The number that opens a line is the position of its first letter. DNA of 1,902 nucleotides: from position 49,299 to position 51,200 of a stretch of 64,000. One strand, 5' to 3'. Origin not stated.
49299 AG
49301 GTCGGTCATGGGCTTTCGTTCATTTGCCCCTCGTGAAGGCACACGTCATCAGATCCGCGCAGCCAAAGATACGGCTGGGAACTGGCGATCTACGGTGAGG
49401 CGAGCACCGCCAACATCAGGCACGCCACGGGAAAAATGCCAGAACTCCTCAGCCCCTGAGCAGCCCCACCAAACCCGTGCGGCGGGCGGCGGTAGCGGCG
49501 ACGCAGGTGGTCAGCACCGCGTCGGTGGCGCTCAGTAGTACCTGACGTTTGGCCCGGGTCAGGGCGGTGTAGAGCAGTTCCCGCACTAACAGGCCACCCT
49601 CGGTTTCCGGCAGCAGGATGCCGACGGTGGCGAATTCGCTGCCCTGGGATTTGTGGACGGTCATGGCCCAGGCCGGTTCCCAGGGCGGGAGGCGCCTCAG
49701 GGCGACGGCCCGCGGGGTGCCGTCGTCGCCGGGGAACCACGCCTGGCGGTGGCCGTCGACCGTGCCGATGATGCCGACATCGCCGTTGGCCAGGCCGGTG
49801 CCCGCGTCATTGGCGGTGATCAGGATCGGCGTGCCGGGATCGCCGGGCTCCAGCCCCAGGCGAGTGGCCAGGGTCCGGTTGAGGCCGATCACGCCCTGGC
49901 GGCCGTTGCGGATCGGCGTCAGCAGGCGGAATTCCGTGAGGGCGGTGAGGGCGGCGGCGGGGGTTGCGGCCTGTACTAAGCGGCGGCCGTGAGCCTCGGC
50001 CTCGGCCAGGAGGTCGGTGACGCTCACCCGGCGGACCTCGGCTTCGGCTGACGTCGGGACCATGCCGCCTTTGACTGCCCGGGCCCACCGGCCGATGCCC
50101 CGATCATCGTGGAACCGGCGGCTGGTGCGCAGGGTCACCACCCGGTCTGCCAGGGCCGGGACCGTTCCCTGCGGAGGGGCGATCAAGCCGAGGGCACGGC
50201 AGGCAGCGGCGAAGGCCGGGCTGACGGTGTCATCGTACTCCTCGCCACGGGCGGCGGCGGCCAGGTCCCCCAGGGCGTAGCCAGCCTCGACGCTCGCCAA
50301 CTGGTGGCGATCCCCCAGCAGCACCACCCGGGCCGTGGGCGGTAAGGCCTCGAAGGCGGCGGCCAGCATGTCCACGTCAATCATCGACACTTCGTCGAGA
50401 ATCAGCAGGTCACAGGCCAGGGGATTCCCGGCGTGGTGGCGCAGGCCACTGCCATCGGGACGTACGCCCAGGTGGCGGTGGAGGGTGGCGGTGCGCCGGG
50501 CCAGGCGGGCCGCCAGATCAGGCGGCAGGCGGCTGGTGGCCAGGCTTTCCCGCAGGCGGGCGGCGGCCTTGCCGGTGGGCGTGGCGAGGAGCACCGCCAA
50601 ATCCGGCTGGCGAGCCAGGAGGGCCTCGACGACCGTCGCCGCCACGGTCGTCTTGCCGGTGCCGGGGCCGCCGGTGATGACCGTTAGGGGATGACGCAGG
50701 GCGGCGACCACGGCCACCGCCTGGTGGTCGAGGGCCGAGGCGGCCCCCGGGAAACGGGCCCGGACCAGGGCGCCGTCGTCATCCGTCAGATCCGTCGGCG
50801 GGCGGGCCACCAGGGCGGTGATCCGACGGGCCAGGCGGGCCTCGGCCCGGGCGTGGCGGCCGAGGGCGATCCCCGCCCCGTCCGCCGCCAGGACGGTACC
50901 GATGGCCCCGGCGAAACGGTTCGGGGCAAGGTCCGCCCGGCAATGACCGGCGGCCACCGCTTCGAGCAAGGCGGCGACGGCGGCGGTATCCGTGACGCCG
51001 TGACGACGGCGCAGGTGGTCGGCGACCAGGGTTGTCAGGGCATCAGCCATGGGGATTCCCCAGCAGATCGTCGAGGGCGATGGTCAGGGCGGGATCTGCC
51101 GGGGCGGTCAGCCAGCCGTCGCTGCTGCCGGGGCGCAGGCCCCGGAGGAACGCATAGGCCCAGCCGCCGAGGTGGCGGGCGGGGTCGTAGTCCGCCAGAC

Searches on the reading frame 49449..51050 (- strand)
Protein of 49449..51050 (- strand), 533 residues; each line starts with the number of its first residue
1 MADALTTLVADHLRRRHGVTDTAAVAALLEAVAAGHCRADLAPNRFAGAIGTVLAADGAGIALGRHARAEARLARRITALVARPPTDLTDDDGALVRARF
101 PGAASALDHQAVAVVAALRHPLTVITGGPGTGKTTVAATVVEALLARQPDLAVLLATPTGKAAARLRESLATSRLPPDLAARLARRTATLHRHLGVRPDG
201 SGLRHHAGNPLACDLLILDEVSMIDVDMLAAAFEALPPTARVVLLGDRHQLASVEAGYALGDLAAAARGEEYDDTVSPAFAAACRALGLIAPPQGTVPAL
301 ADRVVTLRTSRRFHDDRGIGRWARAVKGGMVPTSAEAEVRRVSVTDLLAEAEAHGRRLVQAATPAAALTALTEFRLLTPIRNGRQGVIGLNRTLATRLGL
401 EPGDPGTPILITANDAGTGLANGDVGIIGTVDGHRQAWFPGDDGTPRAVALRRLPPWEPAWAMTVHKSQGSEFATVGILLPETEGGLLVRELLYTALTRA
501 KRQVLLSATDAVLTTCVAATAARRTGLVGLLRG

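Call 40: search_protein_families(library=pfam, proteins=[window:49449-51050:-], max_evalue=0.00001)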
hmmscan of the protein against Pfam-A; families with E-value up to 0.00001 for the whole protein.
window:49449-51050:- (533 aa): 7 families
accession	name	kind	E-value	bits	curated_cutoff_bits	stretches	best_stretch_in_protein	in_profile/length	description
PF13245.12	AAA_19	-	4.3e-31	108.3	25.1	1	110-254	1-132/134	AAA domain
PF13604.12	AAA_30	-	1.1e-25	90.9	27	1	109-267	5-144/191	AAA domain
PF13538.12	UvrD_C_2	-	1.5e-13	50.8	27.4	1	459-506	1-51/52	UvrD-like helicase C-terminal domain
PF01443.25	Viral_helicase1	-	4.7e-11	43.4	21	0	462-505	179-225/228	Viral superfamily 1 RNA helicase core domain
PF13086.12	AAA_11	-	4.6e-07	30.3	27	0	108-172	4-74/257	AAA domain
PF00580.27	UvrD-helicase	-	5.5e-06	26.7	23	1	111-172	5-67/271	UvrD/REP helicase N-terminal domain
PF05127.21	NAT10_TcmA_helicase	-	6.4e-06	26.6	22.7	0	124-235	1-112/176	RNA cytidine acetyltransferase NAT10/TcmA, helicase domain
